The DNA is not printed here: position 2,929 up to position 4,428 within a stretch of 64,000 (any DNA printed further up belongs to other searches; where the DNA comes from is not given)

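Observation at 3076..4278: HU-like DNA-binding domain fused to a FlhG/MinD-type ATPase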

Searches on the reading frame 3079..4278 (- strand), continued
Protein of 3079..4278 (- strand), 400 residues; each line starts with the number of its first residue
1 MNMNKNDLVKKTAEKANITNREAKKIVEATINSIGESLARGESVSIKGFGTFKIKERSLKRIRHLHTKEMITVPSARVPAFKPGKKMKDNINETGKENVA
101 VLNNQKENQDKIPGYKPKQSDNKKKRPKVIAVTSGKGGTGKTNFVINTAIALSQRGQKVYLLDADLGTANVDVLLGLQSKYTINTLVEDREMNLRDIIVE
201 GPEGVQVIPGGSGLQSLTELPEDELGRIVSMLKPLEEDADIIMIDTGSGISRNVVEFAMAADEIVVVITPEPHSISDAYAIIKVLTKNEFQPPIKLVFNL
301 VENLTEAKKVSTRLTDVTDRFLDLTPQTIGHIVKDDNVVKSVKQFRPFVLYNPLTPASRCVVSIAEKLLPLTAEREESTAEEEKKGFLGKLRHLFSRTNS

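Call 9: search_solved_structures(query=window:3079-4278:-, max_evalue=0.00001, show_alignments=2)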
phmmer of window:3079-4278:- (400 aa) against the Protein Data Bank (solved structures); distinct sequences matched with E-value up to 0.00001: 53.
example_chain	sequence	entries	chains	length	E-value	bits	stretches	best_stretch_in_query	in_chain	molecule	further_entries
5j1j_A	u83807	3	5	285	9.3e-55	189.4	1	128-368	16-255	Site-determining protein | Transcriptional antiactivator FleN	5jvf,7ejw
8pb9_A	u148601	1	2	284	1.2e-53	185.8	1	128-368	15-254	Antiactivator FleN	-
8p53_A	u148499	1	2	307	1.4e-53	185.5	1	127-368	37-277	Antiactivator FleN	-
4rz2_A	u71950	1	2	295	8.5e-43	150.1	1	124-396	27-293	Site-determining protein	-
4rz3_A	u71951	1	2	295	1.1e-41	146.4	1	124-396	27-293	Site-determining protein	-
1hyq_A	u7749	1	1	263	3e-30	108.8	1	128-397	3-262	CELL DIVISION INHIBITOR (MIND-1)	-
4v03_A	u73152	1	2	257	2.3e-21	79.6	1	128-369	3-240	SITE-DETERMINING PROTEIN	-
4v02_A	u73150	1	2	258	2.7e-20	76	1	128-369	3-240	SITE-DETERMINING PROTEIN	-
4qjn_A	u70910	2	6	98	1.1e-19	74.1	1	3-91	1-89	DNA-binding protein HU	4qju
8hd5_A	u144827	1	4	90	1.2e-19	73.9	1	3-91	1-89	DNA-binding protein HU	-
1hue_A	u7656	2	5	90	1.2e-18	70.6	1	3-91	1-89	HU PROTEIN | PROTEIN HU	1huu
2iif_A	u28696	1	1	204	8.3e-18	67.9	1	5-95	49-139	Integration host factor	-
2iie_A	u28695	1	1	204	9.1e-18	67.8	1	5-95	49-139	Integration host factor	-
1g3q_A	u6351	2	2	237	9.6e-18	67.7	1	128-288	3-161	CELL DIVISION INHIBITOR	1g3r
3rhi_A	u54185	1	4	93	1.5e-17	67.1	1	3-91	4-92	DNA-binding protein HU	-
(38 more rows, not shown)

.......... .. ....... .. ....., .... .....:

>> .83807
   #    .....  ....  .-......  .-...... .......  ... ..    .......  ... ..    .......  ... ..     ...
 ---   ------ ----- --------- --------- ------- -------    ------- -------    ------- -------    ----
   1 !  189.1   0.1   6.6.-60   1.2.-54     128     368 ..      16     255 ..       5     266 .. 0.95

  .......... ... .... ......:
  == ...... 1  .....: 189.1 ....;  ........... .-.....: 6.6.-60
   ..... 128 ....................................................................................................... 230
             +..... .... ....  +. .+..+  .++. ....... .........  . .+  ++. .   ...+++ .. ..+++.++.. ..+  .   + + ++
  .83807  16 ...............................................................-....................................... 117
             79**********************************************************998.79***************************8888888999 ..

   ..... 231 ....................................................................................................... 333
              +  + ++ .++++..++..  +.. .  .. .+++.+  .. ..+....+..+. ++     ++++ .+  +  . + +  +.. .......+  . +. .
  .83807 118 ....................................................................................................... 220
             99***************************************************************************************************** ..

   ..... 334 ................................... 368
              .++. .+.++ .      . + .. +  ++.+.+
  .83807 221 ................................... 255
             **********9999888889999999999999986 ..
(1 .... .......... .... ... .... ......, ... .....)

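Call 10: find_related_loci(query=window:3079-4278:-, collection=genome_contigs, flank=10000)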
Query window:3079-4278:- (400 aa) in genome_contigs; peptide patterns used: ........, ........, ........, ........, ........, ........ (x = any residue, [..] = any of these).
139 stretches matched a pattern; 3 encode a relative of the query (tblastn E <= 1e-3); 3 distinct loci.
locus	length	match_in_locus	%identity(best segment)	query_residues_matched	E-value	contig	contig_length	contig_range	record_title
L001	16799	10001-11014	23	73-383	4e-10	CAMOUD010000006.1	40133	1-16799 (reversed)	MAG: uncultured Lachnospiraceae bacterium isolate SRR873604_bin.45_metaWRAP_v1.3_MAG genome assembly, contig: NODE_1102_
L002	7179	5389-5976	25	130-341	5e-9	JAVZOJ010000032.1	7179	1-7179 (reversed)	MAG: Candidatus Micrarchaeaceae archaeon isolate DRTY-6_202007_bins_10 DRTY-6_202007_bins_10_scaffold_32, whole genome s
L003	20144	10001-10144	46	119-166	1e-7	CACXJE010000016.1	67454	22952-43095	MAG: Ruminococcaceae bacterium isolate RUG11311 genome assembly, contig: RUG11311_asm_16, whole genome shotgun sequence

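Call 11: find_encoding_contigs(protein=P0026, flank=10000, max_places=2)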
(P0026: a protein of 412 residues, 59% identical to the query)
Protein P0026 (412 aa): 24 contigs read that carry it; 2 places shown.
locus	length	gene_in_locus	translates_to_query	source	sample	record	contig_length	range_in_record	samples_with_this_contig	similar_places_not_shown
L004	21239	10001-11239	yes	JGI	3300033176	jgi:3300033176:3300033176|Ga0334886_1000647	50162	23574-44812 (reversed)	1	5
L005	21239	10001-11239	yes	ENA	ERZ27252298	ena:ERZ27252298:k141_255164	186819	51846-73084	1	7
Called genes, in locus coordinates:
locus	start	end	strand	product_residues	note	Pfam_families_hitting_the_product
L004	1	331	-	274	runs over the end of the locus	PF14559:TPR_19 (faint)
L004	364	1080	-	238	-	PF24481:CT398_CC, PF02591:Zn_ribbon_9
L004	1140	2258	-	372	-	PF01784:DUF34_NIF3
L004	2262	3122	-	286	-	PF01063:Aminotran_4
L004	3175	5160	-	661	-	PF00149:Metallophos, PF02872:5_nucleotid_C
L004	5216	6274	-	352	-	PF13478:XdhC_C, PF02625:XdhC_CoxI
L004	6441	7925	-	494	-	PF02550:AcetylCoA_hydro, PF13336:AcetylCoA_hyd_C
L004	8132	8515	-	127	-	PF03646:FlaG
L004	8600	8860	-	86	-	PF02599:CsrA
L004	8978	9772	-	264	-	PF13413:HTH_25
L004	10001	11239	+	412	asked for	PF00216:Bac_DNA_binding, PF00142:Fer4_NifH, PF10609:ParA, PF13614:AAA_31, PF01656:CbiA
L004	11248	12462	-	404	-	PF04235:DUF418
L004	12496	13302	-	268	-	PF00795:CN_hydrolase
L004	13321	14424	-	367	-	PF03054:tRNA_Me_trans, PF20259:tRNA_Me_trans_M, PF20258:tRNA_Me_trans_C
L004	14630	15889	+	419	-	PF04165:DUF401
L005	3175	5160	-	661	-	PF00149:Metallophos, PF02872:5_nucleotid_C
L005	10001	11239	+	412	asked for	PF00216:Bac_DNA_binding, PF00142:Fer4_NifH, PF10609:ParA, PF13614:AAA_31, PF01656:CbiA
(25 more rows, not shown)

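Call 12: find_encoding_contigs(protein=P0008, flank=10000, max_places=2)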
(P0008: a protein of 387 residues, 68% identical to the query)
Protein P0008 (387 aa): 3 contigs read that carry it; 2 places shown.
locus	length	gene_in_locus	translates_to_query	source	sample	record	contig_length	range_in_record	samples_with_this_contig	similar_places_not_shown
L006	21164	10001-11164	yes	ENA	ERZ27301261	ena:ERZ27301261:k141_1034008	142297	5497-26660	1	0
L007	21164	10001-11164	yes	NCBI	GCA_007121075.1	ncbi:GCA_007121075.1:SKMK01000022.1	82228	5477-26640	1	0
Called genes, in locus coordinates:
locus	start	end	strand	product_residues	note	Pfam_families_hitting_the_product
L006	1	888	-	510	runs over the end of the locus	-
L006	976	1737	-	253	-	PF00902:TatC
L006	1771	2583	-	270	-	-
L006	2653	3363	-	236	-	PF24481:CT398_CC, PF02591:Zn_ribbon_9 (weak)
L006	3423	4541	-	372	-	PF01784:DUF34_NIF3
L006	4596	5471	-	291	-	PF01063:Aminotran_4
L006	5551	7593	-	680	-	PF00149:Metallophos, PF02872:5_nucleotid_C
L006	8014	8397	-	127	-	PF03646:FlaG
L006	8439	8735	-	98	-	PF02599:CsrA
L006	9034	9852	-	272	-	PF13413:HTH_25 (weak)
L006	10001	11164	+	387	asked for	PF00216:Bac_DNA_binding, PF00142:Fer4_NifH, PF01656:CbiA, PF09140:MipZ (faint), PF10609:ParA, PF13614:AAA_31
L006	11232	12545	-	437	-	PF01488:Shikimate_DH, PF03435:Sacchrp_dh_NADP, PF16653:Sacchrp_dh_C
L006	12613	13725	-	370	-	PF03054:tRNA_Me_trans, PF20259:tRNA_Me_trans_M, PF20258:tRNA_Me_trans_C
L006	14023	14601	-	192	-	PF01966:HD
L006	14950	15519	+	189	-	PF14110:DUF4282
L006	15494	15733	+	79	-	-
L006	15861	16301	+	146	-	PF00582:Usp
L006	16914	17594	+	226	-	-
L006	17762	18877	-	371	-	PF03979:Sigma70_r1_1, PF00140:Sigma70_r1_2, PF04542:Sigma70_r2, PF04539:Sigma70_r3, PF04545:Sigma70_r4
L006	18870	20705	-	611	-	PF01807:Zn_ribbon_DnaG, PF08275:DNAG_N, PF01751:Toprim, PF13155:Toprim_2, PF13362:Toprim_3, PF13662:Toprim_4, PF10410:DnaB_bind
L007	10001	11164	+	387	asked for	PF00216:Bac_DNA_binding, PF00142:Fer4_NifH, PF01656:CbiA, PF09140:MipZ (faint), PF10609:ParA, PF13614:AAA_31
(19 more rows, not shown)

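Call 13: find_encoding_contigs(protein=P0050, flank=10000, max_places=2)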
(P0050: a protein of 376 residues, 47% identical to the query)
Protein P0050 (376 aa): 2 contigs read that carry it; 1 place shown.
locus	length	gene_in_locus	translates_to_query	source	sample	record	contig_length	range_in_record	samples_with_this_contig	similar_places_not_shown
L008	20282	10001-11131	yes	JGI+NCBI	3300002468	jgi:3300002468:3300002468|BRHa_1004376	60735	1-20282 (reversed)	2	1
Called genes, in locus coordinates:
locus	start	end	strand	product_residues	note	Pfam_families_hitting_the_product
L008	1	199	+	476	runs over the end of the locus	PF00083:Sugar_tr, PF07690:MFS_1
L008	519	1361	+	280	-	PF12849:PBP_like_2, PF13531:SBP_bac_11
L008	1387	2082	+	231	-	PF00528:BPD_transp_1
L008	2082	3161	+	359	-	PF00005:ABC_tran, PF02463:SMC_N (faint), PF13555:AAA_29 (weak), PF13304:AAA_21 (weak)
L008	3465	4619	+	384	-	PF00126:HTH_1 (faint), PF12849:PBP_like_2, PF13531:SBP_bac_11 (weak)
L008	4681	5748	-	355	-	PF04015:DUF362, PF14697:Fer4_21 (faint), PF00037:Fer4 (faint), PF12797:Fer4_2 (faint), PF13237:Fer4_10, PF12838:Fer4_7 (weak), PF13187:Fer4_9 (weak), PF25160:LdpA_Fe-S-bd (weak), +1 more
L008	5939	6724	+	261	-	PF01261:AP_endonuc_2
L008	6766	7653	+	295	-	PF02826:2-Hacid_dh_C, PF03446:NAD_binding_2, PF03807:F420_oxidored (weak), PF14833:NAD_binding_11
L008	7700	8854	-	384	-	PF00512:HisKA, PF02518:HATPase_c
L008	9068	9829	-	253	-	PF12844:HTH_19 (weak), PF13413:HTH_25, PF13464:RodZ_C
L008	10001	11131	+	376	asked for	PF00216:Bac_DNA_binding, PF00142:Fer4_NifH (weak), PF01656:CbiA, PF10609:ParA, PF13614:AAA_31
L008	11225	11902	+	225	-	PF14343:PrcB_C, PF27162:OB_LytA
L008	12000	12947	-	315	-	PF04055:Radical_SAM, PF00037:Fer4 (faint), PF12837:Fer4_6 (faint), PF13237:Fer4_10 (weak), PF12838:Fer4_7 (weak), PF13187:Fer4_9 (weak), PF13484:Fer4_16 (faint), PF13353:Fer4_12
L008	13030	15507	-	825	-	PF02901:PFL-like, PF01228:Gly_radical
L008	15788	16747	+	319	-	PF04909:Amidohydro_2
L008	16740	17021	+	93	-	PF00936:BMC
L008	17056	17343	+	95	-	PF00936:BMC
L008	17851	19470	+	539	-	PF02028:BCCT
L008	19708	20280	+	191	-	?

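Call 14: find_encoding_contigs(protein=P0107, flank=8000, max_places=1)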
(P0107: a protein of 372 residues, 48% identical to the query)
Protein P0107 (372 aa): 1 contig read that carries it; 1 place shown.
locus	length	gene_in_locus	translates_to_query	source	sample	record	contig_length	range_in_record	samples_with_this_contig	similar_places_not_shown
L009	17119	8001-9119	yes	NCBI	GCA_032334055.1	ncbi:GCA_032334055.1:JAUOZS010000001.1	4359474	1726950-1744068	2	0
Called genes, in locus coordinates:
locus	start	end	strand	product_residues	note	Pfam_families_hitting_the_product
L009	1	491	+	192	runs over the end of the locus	-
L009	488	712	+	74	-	-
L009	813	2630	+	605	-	PF13167:GTP-bdg_N, PF16360:GTP-bdg_M, PF00350:Dynamin_N (faint), PF01926:MMR_HSR1, PF19275:HflX_C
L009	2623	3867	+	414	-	PF06838:Met_gamma_lyase, PF01053:Cys_Met_Meta_PP (weak)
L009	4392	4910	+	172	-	-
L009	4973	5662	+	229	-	PF07719:TPR_2 (faint), PF00515:TPR_1 (faint)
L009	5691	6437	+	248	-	-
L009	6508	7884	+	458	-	PF12229:PG_binding_4, PF04294:VanW, PF07501:G5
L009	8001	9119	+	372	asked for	PF12945:PilZNR, PF10609:ParA, PF00142:Fer4_NifH (faint), PF01656:CbiA, PF02374:ArsA_ATPase (weak), PF06564:CBP_BcsQ, PF09140:MipZ (weak), PF13614:AAA_31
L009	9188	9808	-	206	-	PF01726:LexA_DNA_bind, PF12802:MarR_2 (faint), PF09339:HTH_IclR (weak), PF00717:Peptidase_S24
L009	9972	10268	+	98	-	PF01476:LysM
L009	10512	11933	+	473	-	PF00512:HisKA, PF02518:HATPase_c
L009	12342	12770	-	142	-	-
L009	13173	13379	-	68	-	PF09851:SHOCT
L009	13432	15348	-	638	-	PF00672:HAMP, PF00512:HisKA, PF02518:HATPase_c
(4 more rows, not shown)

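Call 15: find_encoding_contigs(protein=P0059, flank=8000, max_places=1)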
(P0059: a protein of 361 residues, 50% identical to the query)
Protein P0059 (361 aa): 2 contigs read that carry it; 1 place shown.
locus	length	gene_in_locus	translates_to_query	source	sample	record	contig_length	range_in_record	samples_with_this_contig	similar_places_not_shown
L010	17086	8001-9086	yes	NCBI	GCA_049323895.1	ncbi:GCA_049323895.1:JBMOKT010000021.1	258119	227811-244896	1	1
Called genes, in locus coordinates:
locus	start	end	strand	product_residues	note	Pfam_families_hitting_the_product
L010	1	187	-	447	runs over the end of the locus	PF02878:PGM_PMM_I, PF02879:PGM_PMM_II, PF02880:PGM_PMM_III, PF00408:PGM_PMM_IV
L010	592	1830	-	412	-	PF07949:YbbR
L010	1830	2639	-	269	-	PF19293:CdaA_N (weak), PF02457:DAC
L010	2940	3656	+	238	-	PF05949:DUF881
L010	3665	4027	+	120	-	PF06947:DUF1290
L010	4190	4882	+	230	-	PF05949:DUF881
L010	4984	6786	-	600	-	-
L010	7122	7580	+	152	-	PF00989:PAS, PF13188:PAS_8, PF08448:PAS_4 (weak), PF13426:PAS_9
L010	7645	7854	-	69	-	PF09723:Zn_ribbon_8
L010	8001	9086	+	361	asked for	PF12945:PilZNR, PF01656:CbiA, PF02374:ArsA_ATPase (weak), PF10609:ParA, PF13614:AAA_31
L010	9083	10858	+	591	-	PF00317:Ribonuc_red_lgN, PF02867:Ribonuc_red_lgC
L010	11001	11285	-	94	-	-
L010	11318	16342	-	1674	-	PF13195:DUF4011, PF13086:AAA_11 (weak), PF13245:AAA_19 (faint), PF13604:AAA_30 (faint), PF13086:AAA_11, PF13087:AAA_12, PF18741:MTES_1575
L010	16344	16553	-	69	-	PF13443:HTH_26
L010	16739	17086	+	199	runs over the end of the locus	PF20187:DUF6550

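Call 16: find_encoding_contigs(protein=P0120, flank=8000, max_places=1)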
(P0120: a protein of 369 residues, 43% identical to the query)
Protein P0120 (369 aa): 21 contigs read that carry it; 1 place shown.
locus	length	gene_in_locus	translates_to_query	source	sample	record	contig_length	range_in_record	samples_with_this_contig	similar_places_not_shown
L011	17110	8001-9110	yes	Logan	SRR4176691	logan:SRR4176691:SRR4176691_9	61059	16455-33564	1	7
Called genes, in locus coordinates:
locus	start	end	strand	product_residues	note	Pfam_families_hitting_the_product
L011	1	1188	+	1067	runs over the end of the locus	PF13175:AAA_15 (weak), PF13476:AAA_23, PF13514:AAA_27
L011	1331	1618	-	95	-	-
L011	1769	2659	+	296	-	PF00781:DAGK_cat, PF19279:YegS_C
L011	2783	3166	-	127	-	PF00903:Glyoxalase, PF22677:Ble-like_N (weak), PF13669:Glyoxalase_4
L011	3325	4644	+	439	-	PF04107:GCS2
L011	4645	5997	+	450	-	PF03738:GSP_synth, PF14403:CP_ATPgrasp_2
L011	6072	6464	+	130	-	PF01242:PTPS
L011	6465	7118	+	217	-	PF13353:Fer4_12 (weak), PF04055:Radical_SAM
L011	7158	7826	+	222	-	PF06508:QueC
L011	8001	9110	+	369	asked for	PF12945:PilZNR, PF02374:ArsA_ATPase (weak), PF06564:CBP_BcsQ (weak), PF10609:ParA, PF13614:AAA_31, PF00142:Fer4_NifH, PF01656:CbiA, PF09140:MipZ, +1 more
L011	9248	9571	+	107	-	PF06803:DUF1232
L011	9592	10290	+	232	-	-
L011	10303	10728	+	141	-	PF03479:PCC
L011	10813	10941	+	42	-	-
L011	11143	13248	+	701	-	PF07694:5TM-5TMR_LYT, PF01590:GAF, PF13185:GAF_2, PF13492:GAF_3 (weak), PF01590:GAF, PF13185:GAF_2, PF13492:GAF_3, PF00990:GGDEF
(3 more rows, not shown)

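Call 19: list_cluster_members(proteins=[P0002, P0004, P0006, P0007, P0008, P0010, P0011, P0018, P0026, P0042])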
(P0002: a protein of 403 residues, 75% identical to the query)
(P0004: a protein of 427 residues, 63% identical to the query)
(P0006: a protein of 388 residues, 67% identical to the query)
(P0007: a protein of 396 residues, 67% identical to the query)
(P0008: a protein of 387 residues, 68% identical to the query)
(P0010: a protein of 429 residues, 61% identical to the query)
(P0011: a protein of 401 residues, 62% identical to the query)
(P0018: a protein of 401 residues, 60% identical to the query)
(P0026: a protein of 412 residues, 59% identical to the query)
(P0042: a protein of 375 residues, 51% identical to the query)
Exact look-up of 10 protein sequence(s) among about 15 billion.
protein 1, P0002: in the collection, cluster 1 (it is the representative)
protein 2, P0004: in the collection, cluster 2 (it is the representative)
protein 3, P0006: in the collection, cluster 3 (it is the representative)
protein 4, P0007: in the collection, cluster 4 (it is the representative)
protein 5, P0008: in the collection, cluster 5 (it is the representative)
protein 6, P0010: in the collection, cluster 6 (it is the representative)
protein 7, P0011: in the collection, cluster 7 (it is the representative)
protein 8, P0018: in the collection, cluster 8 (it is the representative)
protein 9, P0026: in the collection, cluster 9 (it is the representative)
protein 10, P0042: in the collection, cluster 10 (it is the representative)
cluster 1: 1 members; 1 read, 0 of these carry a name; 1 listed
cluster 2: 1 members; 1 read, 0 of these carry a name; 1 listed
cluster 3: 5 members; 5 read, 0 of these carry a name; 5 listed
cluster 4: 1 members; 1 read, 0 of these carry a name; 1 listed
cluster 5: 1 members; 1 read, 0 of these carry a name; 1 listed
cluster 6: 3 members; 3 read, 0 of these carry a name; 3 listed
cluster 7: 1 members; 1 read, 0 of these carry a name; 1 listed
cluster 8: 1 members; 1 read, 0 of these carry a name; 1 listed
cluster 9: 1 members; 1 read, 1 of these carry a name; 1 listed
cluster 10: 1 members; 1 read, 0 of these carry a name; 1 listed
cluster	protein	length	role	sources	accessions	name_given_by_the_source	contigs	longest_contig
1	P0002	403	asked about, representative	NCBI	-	-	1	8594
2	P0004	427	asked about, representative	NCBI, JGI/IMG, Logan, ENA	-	-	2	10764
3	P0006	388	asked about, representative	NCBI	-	-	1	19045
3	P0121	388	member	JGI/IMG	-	-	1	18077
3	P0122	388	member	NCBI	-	-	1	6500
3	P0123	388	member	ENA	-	-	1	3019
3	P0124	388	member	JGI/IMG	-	-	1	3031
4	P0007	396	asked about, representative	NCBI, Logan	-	-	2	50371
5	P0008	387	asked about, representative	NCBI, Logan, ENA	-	-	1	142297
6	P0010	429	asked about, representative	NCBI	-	-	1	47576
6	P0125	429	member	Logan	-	-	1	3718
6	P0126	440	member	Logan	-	-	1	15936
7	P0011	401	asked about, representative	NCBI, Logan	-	-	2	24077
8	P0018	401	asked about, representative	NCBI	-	-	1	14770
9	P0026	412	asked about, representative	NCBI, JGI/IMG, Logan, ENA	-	flagellar biosynthesis protein FlhG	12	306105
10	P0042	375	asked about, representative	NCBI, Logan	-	-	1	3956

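Call 27: find_related_loci(query=A1, collection=metagenome_contigs, flank=6000)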
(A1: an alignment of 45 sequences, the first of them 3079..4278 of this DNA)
Query A1 (400 aa) in metagenome_contigs; peptide patterns used: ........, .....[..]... (x = any residue, [..] = any of these).
600 stretches matched a pattern (row limit reached: there are more); 342 encode a relative of the query (tblastn E <= 1e-3); the best 80 are kept; 80 distinct loci.
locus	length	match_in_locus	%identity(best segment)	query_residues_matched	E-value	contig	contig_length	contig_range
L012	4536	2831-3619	47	123-391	1e-67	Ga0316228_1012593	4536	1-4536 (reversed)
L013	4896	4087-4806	44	129-369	6e-65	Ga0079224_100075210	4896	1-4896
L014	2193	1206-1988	41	129-395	2e-63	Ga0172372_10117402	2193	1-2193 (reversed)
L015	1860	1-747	39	141-395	3e-56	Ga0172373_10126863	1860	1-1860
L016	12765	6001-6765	39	119-365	1e-51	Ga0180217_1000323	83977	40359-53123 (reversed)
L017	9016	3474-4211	36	122-368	5e-47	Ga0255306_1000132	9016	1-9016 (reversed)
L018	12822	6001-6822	34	116-393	8e-47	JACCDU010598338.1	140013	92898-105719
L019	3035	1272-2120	34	93-371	6e-42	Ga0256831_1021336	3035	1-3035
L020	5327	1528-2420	39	121-369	1e-40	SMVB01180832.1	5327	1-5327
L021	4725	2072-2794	30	127-368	1e-32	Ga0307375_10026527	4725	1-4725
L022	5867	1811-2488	31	145-368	7e-32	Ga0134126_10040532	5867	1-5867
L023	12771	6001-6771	34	128-397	2e-31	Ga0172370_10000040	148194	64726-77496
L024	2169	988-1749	32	131-396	1e-31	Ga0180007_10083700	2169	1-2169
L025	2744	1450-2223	32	128-397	2e-31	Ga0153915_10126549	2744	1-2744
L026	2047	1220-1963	34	127-373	7e-30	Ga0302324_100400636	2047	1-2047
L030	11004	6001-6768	31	128-397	6e-27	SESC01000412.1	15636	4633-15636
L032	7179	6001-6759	31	128-397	2e-26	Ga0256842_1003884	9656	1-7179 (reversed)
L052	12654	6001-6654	30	128-350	5e-16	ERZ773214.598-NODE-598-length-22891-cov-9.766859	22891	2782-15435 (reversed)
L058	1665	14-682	29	121-350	7e-16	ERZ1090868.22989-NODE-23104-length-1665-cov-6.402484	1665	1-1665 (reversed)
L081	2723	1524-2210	28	130-368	2e-13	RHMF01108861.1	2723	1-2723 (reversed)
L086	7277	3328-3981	27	128-351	6e-13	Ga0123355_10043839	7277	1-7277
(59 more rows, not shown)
